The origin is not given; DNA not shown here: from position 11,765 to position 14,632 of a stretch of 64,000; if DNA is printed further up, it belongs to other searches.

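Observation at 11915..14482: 855-aa TAT-exported protein of unknown family at the core of the PUL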

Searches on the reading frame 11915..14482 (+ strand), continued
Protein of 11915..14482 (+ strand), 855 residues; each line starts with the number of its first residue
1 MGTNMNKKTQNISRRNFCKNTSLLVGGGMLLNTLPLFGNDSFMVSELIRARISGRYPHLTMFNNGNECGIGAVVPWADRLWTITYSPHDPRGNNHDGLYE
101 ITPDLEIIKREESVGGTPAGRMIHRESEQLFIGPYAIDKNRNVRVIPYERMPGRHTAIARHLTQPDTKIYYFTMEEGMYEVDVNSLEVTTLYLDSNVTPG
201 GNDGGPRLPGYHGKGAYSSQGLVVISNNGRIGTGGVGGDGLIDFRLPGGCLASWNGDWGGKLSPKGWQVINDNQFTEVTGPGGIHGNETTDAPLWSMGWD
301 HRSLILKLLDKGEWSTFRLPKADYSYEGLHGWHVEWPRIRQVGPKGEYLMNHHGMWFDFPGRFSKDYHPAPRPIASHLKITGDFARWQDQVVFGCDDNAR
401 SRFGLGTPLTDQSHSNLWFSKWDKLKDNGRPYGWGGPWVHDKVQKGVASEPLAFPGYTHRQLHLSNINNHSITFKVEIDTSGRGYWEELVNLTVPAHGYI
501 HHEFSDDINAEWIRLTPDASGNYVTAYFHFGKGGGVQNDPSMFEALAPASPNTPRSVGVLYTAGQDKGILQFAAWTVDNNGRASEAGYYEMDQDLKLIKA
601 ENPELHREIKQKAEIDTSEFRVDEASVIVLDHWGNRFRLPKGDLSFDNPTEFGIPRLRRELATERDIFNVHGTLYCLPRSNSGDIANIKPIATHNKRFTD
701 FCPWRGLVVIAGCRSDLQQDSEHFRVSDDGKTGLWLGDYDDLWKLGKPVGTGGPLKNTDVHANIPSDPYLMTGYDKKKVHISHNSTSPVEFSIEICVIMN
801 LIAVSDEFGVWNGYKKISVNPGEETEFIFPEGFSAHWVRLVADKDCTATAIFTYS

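Call 31: find_related_loci(query=A1, collection=genome_contigs, flank=10000)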
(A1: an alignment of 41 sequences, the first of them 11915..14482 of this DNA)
Query A1 (855 aa) in genome_contigs; peptide patterns used: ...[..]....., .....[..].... (x = any residue, [..] = any of these).
599 stretches matched a pattern (row limit reached: there are more); 597 encode a relative of the query (tblastn E <= 1e-3); the best 80 are kept; 80 distinct loci.
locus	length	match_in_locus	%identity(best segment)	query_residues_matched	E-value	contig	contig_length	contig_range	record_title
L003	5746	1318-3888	77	1-855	0e+0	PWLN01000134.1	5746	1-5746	MAG: Balneolaceae bacterium isolate CSSed10_244R1 CS-Sed10-C46374, whole genome shotgun sequence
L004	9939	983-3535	76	10-855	0e+0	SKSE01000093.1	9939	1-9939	MAG: Bacteroidales bacterium isolate CSSed162cmA_513 CSSed16-2cmA-25472, whole genome shotgun sequence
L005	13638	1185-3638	56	12-855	0e+0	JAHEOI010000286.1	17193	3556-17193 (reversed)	MAG: Verrucomicrobia bacterium isolate BinSanityLC-kmean-bin_92-bin_0-refined_6 c_000006562835, whole genome shotgun seq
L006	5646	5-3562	62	49-855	0e+0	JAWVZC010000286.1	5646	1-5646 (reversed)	MAG: Balneolaceae bacterium isolate HN14.bin.19 k141_366460_length_5646_cov_7.0000, whole genome shotgun sequence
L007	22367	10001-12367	51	52-854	0e+0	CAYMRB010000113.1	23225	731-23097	MAG TPA_asm: uncultured Planctomycetia bacterium isolate SRP077602_co5_567 genome assembly, contig: NODE_10886_length_23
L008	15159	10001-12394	48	34-854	0e+0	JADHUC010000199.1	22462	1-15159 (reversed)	MAG: Pirellulaceae bacterium isolate BS150m-G36 BS-150m-C1944, whole genome shotgun sequence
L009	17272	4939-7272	50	52-854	0e+0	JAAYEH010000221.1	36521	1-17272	MAG: Rhodopirellula sp. isolate AS06rmzACSIP_8 265752_AS06, whole genome shotgun sequence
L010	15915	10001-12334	49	52-854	0e+0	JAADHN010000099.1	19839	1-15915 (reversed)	MAG: Kiritimatiellota bacterium isolate M_MetaBat.195 contig-127_3879, whole genome shotgun sequence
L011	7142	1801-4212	48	33-854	0e+0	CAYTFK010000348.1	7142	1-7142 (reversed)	MAG TPA_asm: uncultured Planctomycetaceae bacterium isolate binchicken_co43_353 genome assembly, contig: NODE_18328_leng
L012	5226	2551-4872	48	49-854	0e+0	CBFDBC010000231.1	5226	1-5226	MAG TPA_asm: uncultured bacterium isolate SRR26215685_binner12_Refined_20 genome assembly, contig: ERZ25073489.6426, who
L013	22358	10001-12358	48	51-854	0e+0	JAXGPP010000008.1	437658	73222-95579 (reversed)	MAG: Thermoguttaceae bacterium isolate AnMBR.bin305 bin305_8, whole genome shotgun sequence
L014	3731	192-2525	47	52-854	0e+0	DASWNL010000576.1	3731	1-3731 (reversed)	MAG TPA_asm: Abditibacteriaceae bacterium isolate SMAG_U3413 k141_205296, whole genome shotgun sequence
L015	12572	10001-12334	48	52-854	0e+0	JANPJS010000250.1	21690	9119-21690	MAG: Abditibacteriaceae bacterium isolate VAR_61_metabat_366 VAR_61_k141_3025719, whole genome shotgun sequence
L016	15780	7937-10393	45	12-854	0e+0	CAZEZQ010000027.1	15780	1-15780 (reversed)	MAG TPA_asm: uncultured bacterium isolate SRP141376_co3_307 genome assembly, contig: NODE_10172_length_15780_cov_3.37863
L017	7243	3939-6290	46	52-854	0e+0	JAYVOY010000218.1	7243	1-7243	MAG: Verrucomicrobiota bacterium isolate GL72_DN_metabat_113 GL72_DN_metabat_113_217, whole genome shotgun sequence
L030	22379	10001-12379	45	53-855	0e+0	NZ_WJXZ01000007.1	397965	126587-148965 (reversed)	Larkinella terrae strain KCTC 52001 kctcs2001_7, whole genome shotgun sequence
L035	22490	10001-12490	45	20-855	0e+0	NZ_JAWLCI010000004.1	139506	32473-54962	MAG: Mariniphaga sp. isolate 15dZY3.bin.39 NODE_257_length_139506_cov_67.298751, whole genome shotgun sequence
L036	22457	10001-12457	45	16-855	0e+0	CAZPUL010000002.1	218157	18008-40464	MAG TPA_asm: uncultured Verrucomicrobiota bacterium isolate binchicken_co199_144 genome assembly, contig: NODE_57_length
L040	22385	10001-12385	45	52-855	0e+0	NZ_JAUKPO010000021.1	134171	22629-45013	Rhodocytophaga aerolata strain KACC 12507 NODE_21_length_134171_cov_82.676482, whole genome shotgun sequence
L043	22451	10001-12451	45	21-855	0e+0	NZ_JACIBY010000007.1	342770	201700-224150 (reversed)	Runella defluvii strain DSM 17976 Ga0373287_07, whole genome shotgun sequence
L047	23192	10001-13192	43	11-855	0e+0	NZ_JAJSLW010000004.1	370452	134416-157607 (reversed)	Membranihabitans maritimus strain C281 NODE_4_length_370452_cov_145.436290, whole genome shotgun sequence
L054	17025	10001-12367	45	52-855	0e+0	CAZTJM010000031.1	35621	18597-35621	MAG TPA_asm: uncultured Limnohabitans sp. isolate SRP329715_co2_239 genome assembly, contig: NODE_2525_length_35621_cov_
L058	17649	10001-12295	45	52-855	0e+0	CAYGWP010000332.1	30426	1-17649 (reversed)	MAG TPA_asm: uncultured Anaerolineales bacterium isolate ERP119294_co2_511 genome assembly, contig: k141_2223431, whole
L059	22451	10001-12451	45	29-855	0e+0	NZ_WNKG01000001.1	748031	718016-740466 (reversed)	Cyclobacterium salsum strain SYSU L10167 NODE_1_length_748031_cov_124.134_ID_8435, whole genome shotgun sequence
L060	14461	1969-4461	43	12-854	0e+0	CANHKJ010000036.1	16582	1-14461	MAG: Verrucomicrobiae bacterium isolate RE-23may17-429 genome assembly, contig: RE-23may17-C12313, whole genome shotgun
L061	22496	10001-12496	43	11-854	0e+0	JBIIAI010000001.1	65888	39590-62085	MAG: Akkermansiaceae bacterium isolate ME2000-05-11D8pf_3300042483_group1_bin170 Rohwer_bin2744_scaffold_102_c1, whole g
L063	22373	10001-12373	46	52-855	0e+0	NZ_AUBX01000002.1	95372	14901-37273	Algoriphagus vanfongensis DSM 17529 G460DRAFT_scaffold00011.11_C, whole genome shotgun sequence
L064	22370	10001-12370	44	52-855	0e+0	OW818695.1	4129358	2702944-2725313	metagenome genome assembly, chromosome: 1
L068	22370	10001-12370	46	52-854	0e+0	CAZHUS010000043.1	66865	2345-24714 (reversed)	MAG TPA_asm: uncultured Verrucomicrobiota bacterium isolate binchicken_co16_315 genome assembly, contig: NODE_718_length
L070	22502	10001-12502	44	6-855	0e+0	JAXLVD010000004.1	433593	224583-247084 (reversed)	MAG: Spirosomataceae bacterium isolate STL-BAC47 C2.191.fa-4, whole genome shotgun sequence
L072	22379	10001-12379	44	52-855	0e+0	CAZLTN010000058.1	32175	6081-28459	MAG TPA_asm: uncultured Cytophagales bacterium isolate SRP199154_co2_36 genome assembly, contig: NODE_789_length_32175_c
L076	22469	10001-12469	44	20-855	0e+0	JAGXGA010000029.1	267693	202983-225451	MAG: Mariniphaga sp. isolate LH_M28 k141_701993, whole genome shotgun sequence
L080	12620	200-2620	45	33-855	0e+0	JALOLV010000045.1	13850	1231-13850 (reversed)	MAG: Spirosomataceae bacterium isolate Prado034 scaffold_7510, whole genome shotgun sequence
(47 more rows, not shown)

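Call 34: search_protein_families(library=pfam, proteins=[L072:5769-7463:+, L035:24-3395:+, L076:12498-14363:+, L070:13178-13768:+, L076:17306-18670:+, L043:17602-18696:+, L054:1355-2458:+, L061:11405-12487:-, L040:15496-16266:-, L030:85-882:+], max_evalue=0.001)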
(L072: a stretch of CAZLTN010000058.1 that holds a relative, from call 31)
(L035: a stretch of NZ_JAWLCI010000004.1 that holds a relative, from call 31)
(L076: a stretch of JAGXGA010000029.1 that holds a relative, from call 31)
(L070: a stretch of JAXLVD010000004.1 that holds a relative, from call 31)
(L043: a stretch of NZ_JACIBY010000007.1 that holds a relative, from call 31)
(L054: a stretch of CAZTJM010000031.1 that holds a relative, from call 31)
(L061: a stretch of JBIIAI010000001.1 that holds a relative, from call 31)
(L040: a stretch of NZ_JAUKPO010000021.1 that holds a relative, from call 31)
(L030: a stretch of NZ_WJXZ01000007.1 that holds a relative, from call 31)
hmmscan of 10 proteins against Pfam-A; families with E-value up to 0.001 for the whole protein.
L072:5769-7463:+ (564 aa): 3 families
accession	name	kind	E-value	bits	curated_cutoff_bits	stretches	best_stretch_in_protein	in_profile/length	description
PF07980.17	SusD_RagB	-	1.6e-40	140.1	23.1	1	271-564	32-297/297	SusD family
PF14322.12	SusD-like_3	-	1.5e-15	58.4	27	1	46-210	36-191/191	Starch-binding associating with outer membrane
PF12771.13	SusD-like_2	-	0.0003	20.2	27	1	89-187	58-153/415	Starch-binding associating with outer membrane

L035:24-3395:+ (1123 aa): 5 families
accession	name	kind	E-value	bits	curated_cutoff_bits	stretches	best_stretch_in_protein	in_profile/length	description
PF13715.12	CarbopepD_reg_2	-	1.2e-20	73.8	32.2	1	138-218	1-87/88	CarboxypepD_reg-like domain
PF07715.20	Plug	-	1.6e-18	67.6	23.9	1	228-337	3-107/107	TonB-dependent Receptor Plug Domain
PF00593.30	TonB_dep_Rec_b-barrel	-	4.5e-16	60.2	27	1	554-1087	63-436/436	TonB dependent receptor-like, beta-barrel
PF13620.12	CarboxypepD_reg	-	4.2e-13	49.9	32.3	1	137-207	1-81/82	Carboxypeptidase regulatory-like domain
PF07660.19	STN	-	8.3e-09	35.5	28.4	1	72-122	2-52/52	Secretin and TonB N terminus short domain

L076:12498-14363:+ (621 aa): 8 families
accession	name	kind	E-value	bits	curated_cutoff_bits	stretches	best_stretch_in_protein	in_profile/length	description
PF12831.13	FAD_oxidored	-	1.7e-71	242.2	27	1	192-590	1-412/416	FAD dependent oxidoreductase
PF07992.20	Pyr_redox_2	-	5e-07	29.9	26.1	1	191-232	1-44/291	Pyridine nucleotide-disulphide oxidoreductase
PF01134.28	GIDA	-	1.1e-06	28.4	22.1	1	192-220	1-29/391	Glucose inhibited division protein A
PF00890.30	FAD_binding_2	-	3.1e-06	27.1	20.4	1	192-228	1-37/414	FAD binding domain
PF13450.12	NAD_binding_8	-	3.2e-06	27.8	21.9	1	195-238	1-41/68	NAD(P)-binding Rossmann-like domain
PF01266.30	DAO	-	9e-06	25.9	27.9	1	192-230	1-39/353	FAD dependent oxidoreductase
PF01262.27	AlaDh_PNT_C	-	1.8e-05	24.7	23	1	193-223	31-61/214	Alanine dehydrogenase/PNT, C-terminal domain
PF03486.20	HI0933_like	-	5.7e-05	23.1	50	1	192-308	2-116/244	HI0933-like protein Rossmann domain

L070:13178-13768:+ (196 aa): 5 families
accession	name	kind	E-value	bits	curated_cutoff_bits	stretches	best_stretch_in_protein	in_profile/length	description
PF08281.18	Sigma70_r4_2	-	1.7e-12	47.2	25.7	1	128-170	8-50/54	Sigma-70, region 4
PF04545.22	Sigma70_r4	-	7.3e-09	35.5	24.1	1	128-175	2-49/50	Sigma-70, region 4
PF04542.20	Sigma70_r2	-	3.3e-06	27.2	24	1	27-90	1-67/71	Sigma-70 region 2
PF04297.20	UPF0122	-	2.5e-05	24.9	22.7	1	118-184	5-71/101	Putative helix-turn-helix protein, YlxM / p13 like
PF07638.17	Sigma70_ECF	-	0.00024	21.5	21.1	0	118-179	124-184/185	ECF sigma factor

L076:17306-18670:+ (454 aa): 3 families
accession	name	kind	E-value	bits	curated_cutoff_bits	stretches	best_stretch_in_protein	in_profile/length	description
PF01408.29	GFO_IDH_MocA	-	4.4e-15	56.9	24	1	68-190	2-113/120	Oxidoreductase family, NAD-binding Rossmann fold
PF02894.22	GFO_IDH_MocA_C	-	1.9e-07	31.5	22.9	1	214-407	3-210/218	Oxidoreductase family, C-terminal alpha/beta domain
PF22725.1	GFO_IDH_MocA_C3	-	5.1e-07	30.2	27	1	214-340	7-121/124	GFO/IDH/MocA C-terminal domain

L043:17602-18696:+ (364 aa): 2 families
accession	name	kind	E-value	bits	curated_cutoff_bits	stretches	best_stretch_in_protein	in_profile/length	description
PF04773.18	FecR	-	5.8e-15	55.9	24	1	150-236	10-96/97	FecR protein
PF16344.10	FecR_C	-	3.5e-12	46.6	24.4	1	293-358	4-70/70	FecR, C-terminal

L054:1355-2458:+ (367 aa): 0 families

L061:11405-12487:- (360 aa): 0 families

L040:15496-16266:- (256 aa): 3 families
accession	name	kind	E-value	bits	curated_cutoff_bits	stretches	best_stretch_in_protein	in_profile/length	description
PF13561.12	adh_short_C2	-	5.6e-53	180.4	27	1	20-253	5-235/236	Enoyl-(Acyl carrier protein) reductase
PF00106.31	adh_short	-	1.2e-52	178.7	26.6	1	12-206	1-194/195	short chain dehydrogenase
PF08659.16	KR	-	1.8e-11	44.7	22.6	1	13-193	2-177/180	KR domain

L030:85-882:+ (265 aa): 1 family
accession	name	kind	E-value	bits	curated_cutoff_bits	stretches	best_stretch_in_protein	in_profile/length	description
PF06439.18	3keto-disac_hyd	-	1.3e-43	149.7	26.8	1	62-263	2-187/187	3-keto-disaccharide hydrolase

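Call 37: search_solved_structures(query=A1, max_evalue=10, show_alignments=3)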
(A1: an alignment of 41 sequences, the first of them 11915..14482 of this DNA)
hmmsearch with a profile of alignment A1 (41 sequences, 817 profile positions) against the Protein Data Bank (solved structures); distinct sequences matched with E-value up to 10: 0.

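Call 51: search_solved_structures(query=L047:13164-14660:+, max_evalue=1e-20)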
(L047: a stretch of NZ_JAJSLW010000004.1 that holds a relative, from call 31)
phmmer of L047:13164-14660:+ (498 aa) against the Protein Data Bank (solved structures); distinct sequences matched with E-value up to 1e-20: 9.
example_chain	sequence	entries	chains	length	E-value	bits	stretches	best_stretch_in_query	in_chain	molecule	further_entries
9bb9_A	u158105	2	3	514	2.8e-78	266.8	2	175-470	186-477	S1_8A sulfatase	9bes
9bes_B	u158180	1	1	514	1.1e-76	261.6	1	175-470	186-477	S1_8A Sulfatase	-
9bbd_A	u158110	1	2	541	2.3e-61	211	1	45-466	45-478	S1_8B sulfatase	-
9bef_A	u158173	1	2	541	6.3e-60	206.3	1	45-466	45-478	S1_8B sulfatase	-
9bba_A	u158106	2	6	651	7.9e-40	140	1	42-446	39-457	S1_8C sulfatase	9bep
6hhm_A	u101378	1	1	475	3e-25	91.9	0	45-165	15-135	Arylsulfatase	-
4mhx_A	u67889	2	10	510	5.3e-25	91.1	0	202-442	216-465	N-sulphoglucosamine sulphohydrolase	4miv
7stt_A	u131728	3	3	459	6e-23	84.3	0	44-124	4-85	N-acetylgalactosamine-6-sulfatase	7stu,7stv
4upi_A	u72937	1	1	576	1.5e-21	79.7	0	45-119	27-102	SULFATASE FAMILY PROTEIN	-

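Call 54: search_dna_similar(query=window:11915-14482:+, collection=plasmids, mode=protein, max_evalue=10, max_rows=30)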
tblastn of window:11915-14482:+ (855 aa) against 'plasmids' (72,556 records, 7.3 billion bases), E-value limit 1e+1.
Records with a match: 7; places in all: 10; records where one place covers at least 80% of the query: 2.
Best place of each record, by identity: <60% 7.
By first word of the organism name: Pseudomonas 3; Paraburkholderia 2; Spirosoma 1; Chondrinema 1.
By predicted mobility (MOB-suite, as given by PLSDB): non-mobilizable 7.
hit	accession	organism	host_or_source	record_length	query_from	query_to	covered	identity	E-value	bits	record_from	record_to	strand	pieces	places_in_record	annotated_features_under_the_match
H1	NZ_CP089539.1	Spirosoma oryzicola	Single cell,Surface layer of rice grains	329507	53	854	94%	44.4%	0e+0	677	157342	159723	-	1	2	hypothetical protein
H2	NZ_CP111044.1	Chondrinema litorale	Seaweed,red alga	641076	49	854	94%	43.9%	0e+0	679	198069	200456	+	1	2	hypothetical protein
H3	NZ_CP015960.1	Paraburkholderia caribensis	Mimosa,single cell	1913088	695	755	7%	38.5%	5e+0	39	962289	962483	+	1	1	none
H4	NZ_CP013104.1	Paraburkholderia caribensis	-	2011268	695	755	7%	38.5%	9e+0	38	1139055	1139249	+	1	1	none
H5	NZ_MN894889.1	Pseudomonas aeruginosa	-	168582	433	476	5%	34.1%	2e+0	40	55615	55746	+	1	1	istB: IS21-like element helper ATPase IstB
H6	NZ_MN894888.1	Pseudomonas aeruginosa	-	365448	433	476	5%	34.1%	2e+0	40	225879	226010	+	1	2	istB: IS21-like element helper ATPase IstB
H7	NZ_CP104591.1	Pseudomonas aeruginosa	Homo sapiens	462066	433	476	5%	34.1%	2e+0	40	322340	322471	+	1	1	istB: IS21-like element helper ATPase IstB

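Call 55: get_annotated_region(hit=H2, flank=14000)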
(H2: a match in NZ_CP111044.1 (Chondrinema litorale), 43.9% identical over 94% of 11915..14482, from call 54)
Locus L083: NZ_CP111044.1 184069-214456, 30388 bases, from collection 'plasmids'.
description: Chondrinema litorale strain WSW3-B12 plasmid unnamed2, complete sequence
organism: Chondrinema litorale (NCBI taxid 2994555)
taxonomy: Bacteria; Bacteroidota; Cytophagia; Cytophagales; Flammeovirgaceae; Chondrinema; Chondrinema litorale
host: -; source: Seaweed,red alga; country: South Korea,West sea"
typing (MOB-suite, as given by PLSDB): non-mobilizable
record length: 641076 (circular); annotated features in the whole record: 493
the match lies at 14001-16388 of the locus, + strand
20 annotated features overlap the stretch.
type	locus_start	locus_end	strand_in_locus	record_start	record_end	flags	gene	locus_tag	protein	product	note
CDS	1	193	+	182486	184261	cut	-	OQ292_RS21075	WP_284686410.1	alpha-L-rhamnosidase C-terminal domain-containing protein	-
CDS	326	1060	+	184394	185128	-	-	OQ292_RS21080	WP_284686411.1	helix-turn-helix domain-containing protein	GO:0006355 - regulation of DNA-templated transcription [Evidence IEA]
CDS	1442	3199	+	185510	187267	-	-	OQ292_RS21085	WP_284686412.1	hypothetical protein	-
CDS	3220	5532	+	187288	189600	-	-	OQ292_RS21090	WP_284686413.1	FAD-dependent oxidoreductase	-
CDS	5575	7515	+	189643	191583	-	-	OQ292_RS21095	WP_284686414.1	hypothetical protein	-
CDS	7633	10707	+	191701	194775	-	-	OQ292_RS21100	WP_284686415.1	TonB-dependent receptor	-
CDS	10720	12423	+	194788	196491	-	-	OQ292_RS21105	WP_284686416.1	RagB/SusD family nutrient uptake outer membrane protein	-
CDS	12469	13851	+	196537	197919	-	-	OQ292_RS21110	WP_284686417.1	sulfatase-like hydrolase/transferase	-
CDS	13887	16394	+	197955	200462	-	-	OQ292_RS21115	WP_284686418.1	hypothetical protein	-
CDS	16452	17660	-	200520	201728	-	-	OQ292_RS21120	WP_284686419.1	MFS transporter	GO:0055085 - transmembrane transport [Evidence IEA]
CDS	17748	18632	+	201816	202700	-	-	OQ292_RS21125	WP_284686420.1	LysR substrate-binding domain-containing protein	-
CDS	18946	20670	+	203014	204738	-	-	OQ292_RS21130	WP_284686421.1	family 43 glycosylhydrolase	GO:0005975 - carbohydrate metabolic process [Evidence IEA]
CDS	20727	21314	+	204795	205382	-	-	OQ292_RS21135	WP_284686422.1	RNA polymerase sigma-70 factor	-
CDS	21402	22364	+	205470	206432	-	-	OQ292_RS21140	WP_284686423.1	FecR family protein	-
CDS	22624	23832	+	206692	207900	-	-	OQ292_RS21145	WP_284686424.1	carboxypeptidase-like regulatory domain-containing protein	-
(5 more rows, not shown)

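Call 56: get_annotated_region(hit=H1, flank=14000)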
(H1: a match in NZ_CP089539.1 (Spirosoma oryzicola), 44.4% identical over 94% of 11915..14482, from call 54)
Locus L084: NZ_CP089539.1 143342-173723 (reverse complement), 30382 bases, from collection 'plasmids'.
description: Spirosoma oryzicola strain RHs26 plasmid unnamed1, complete sequence
organism: Spirosoma oryzicola (NCBI taxid 2898794)
taxonomy: Bacteria; Bacteroidota; Cytophagia; Cytophagales; Cytophagaceae; Spirosoma; Spirosoma oryzicola
host: -; source: Single cell,Surface layer of rice grains; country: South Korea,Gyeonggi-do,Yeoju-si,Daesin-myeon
typing (MOB-suite, as given by PLSDB): non-mobilizable
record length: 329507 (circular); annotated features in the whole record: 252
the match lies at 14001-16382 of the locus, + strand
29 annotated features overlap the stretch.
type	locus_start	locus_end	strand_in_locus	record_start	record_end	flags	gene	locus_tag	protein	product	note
CDS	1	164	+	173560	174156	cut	-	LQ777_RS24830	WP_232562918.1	triple tyrosine motif-containing protein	-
CDS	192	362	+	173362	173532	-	-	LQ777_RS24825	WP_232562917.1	hypothetical protein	-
CDS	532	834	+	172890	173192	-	-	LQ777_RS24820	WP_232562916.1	ATP-binding protein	-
CDS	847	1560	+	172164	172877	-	-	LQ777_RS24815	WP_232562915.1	helix-turn-helix domain-containing protein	GO:0006355 - regulation of DNA-templated transcription [Evidence IEA]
CDS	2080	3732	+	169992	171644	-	-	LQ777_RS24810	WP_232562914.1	right-handed parallel beta-helix repeat-containing protein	-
CDS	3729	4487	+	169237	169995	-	-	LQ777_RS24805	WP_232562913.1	cellulose binding domain-containing protein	GO:0005975 - carbohydrate metabolic process [Evidence IEA]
CDS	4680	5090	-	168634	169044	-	-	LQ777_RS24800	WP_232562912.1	DUF2147 domain-containing protein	-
CDS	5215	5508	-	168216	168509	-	-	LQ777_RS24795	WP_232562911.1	hypothetical protein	-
CDS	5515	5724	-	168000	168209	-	-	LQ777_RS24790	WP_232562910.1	hypothetical protein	-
CDS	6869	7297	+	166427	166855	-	-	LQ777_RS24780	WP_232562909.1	hypothetical protein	-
CDS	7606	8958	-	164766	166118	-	-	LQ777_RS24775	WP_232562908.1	hypothetical protein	-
CDS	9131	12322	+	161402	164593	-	-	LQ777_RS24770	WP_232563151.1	TonB-dependent receptor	-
CDS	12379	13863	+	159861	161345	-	-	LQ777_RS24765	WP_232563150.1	RagB/SusD family nutrient uptake outer membrane protein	-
CDS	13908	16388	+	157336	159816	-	-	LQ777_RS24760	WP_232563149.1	hypothetical protein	-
CDS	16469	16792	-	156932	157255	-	-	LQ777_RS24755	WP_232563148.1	nuclear transport factor 2 family protein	-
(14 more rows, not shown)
